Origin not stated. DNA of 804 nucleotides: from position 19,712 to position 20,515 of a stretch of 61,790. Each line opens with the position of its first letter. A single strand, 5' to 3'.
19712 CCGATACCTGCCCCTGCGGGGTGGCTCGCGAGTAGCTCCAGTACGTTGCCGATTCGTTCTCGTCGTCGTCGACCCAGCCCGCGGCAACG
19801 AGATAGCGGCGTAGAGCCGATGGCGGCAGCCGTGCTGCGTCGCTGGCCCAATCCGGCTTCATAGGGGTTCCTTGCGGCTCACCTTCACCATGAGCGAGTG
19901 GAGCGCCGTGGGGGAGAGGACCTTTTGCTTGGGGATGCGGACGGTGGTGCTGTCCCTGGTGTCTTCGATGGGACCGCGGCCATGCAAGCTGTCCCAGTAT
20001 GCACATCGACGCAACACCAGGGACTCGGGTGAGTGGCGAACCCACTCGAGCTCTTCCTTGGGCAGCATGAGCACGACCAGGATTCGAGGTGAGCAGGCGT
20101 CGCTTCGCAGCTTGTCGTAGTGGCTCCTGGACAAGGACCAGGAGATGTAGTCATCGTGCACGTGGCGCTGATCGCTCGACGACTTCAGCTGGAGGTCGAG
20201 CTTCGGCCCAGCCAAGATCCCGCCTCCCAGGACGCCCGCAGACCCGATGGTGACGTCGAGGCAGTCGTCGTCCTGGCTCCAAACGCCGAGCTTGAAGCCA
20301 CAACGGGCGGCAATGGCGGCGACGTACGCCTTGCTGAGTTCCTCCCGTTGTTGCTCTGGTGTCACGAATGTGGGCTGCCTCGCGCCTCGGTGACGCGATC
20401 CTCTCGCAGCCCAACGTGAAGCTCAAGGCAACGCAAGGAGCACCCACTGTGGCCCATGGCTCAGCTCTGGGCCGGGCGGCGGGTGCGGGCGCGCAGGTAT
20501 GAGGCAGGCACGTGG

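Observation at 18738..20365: Low-GC two-gene cassette: DUF4365 protein translationally coupled to an unannotatable 374-aa partner, a candidate novel defence or toxin module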

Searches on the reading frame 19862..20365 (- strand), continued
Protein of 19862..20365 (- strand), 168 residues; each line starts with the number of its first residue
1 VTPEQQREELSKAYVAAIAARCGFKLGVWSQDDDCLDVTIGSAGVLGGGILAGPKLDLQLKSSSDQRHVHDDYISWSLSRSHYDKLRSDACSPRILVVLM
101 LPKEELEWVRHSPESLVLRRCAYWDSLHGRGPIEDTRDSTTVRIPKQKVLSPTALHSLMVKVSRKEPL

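Call 109: find_related_loci(query=L111:6387-7520:+, collection=viral_contigs, flank=4000)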
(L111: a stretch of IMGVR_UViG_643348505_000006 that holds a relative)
Query L111:6387-7520:+ (378 aa) in viral_contigs; peptide patterns used: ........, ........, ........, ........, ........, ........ (x = any residue, [..] = any of these).
19 stretches matched a pattern; 1 encode a relative of the query (tblastn E <= 1e-3); 1 distinct loci.
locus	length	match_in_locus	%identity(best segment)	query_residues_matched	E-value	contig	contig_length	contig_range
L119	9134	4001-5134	100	1-378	0e+0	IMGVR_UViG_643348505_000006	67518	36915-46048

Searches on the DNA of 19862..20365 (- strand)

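Call 79: search_dna_similar(query=L107:4589-6245:+, collection=ecoli_genomes, mode=near, max_rows=15)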
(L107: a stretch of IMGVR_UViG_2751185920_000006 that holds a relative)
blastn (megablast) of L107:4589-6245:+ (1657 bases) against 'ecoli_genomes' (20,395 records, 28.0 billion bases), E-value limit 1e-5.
No match.
